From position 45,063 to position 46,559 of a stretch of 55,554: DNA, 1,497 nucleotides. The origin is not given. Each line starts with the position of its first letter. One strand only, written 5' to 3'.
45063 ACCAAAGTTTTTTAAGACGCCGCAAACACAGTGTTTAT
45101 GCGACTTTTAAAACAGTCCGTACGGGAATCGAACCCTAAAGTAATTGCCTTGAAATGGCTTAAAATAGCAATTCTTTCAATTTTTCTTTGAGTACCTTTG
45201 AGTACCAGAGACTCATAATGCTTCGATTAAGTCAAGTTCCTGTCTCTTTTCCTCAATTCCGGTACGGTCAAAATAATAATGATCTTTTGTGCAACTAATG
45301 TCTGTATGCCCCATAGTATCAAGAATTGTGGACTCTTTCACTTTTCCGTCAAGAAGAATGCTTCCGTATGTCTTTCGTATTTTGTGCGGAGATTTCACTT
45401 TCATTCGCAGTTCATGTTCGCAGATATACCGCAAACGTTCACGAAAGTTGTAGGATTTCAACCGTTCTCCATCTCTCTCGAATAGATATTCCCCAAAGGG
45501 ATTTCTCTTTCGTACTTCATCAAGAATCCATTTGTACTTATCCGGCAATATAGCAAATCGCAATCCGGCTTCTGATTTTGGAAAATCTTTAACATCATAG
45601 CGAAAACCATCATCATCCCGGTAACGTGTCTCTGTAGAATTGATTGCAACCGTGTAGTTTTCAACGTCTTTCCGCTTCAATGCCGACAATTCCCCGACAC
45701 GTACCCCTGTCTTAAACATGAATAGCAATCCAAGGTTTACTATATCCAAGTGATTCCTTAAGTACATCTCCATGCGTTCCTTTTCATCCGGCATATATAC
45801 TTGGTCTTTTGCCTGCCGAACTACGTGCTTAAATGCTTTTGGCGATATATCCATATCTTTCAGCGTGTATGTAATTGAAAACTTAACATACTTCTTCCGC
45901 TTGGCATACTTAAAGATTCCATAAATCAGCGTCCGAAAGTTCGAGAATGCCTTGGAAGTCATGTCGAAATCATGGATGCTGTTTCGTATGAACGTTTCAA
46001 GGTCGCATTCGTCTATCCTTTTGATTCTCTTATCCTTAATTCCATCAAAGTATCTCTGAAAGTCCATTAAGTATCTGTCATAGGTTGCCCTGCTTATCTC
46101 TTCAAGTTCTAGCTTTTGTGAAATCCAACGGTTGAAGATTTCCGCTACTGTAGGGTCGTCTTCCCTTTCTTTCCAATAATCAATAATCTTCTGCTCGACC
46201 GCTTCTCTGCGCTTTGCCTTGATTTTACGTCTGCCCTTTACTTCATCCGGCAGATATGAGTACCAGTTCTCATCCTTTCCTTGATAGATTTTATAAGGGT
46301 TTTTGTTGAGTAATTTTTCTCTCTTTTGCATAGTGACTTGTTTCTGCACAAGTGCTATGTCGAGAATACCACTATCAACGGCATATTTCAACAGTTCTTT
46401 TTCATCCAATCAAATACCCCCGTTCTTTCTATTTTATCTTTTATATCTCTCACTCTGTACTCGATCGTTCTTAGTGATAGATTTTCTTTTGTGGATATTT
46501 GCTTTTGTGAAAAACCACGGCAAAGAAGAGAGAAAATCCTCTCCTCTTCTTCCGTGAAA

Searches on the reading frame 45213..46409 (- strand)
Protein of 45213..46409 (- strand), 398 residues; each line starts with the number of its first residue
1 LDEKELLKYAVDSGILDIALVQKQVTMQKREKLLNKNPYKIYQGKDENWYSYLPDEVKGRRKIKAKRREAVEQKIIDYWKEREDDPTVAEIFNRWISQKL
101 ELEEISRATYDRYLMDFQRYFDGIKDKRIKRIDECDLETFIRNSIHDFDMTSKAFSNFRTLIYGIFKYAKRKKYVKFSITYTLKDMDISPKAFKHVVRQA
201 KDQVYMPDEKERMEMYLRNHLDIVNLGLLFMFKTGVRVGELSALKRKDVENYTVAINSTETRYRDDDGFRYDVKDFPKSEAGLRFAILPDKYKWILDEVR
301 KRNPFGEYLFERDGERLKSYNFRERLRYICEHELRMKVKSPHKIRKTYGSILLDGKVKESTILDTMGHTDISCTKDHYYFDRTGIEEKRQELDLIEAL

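Call 112: search_protein_families(library=pfam, proteins=[window:45213-46409:-], max_evalue=0.001)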
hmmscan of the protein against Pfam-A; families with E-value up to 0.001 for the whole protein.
window:45213-46409:- (398 aa): 1 family
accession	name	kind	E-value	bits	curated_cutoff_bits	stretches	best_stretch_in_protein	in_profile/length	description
PF00589.27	Phage_integrase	-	1.1e-12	48.5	27.1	1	228-379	28-166/172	Phage integrase family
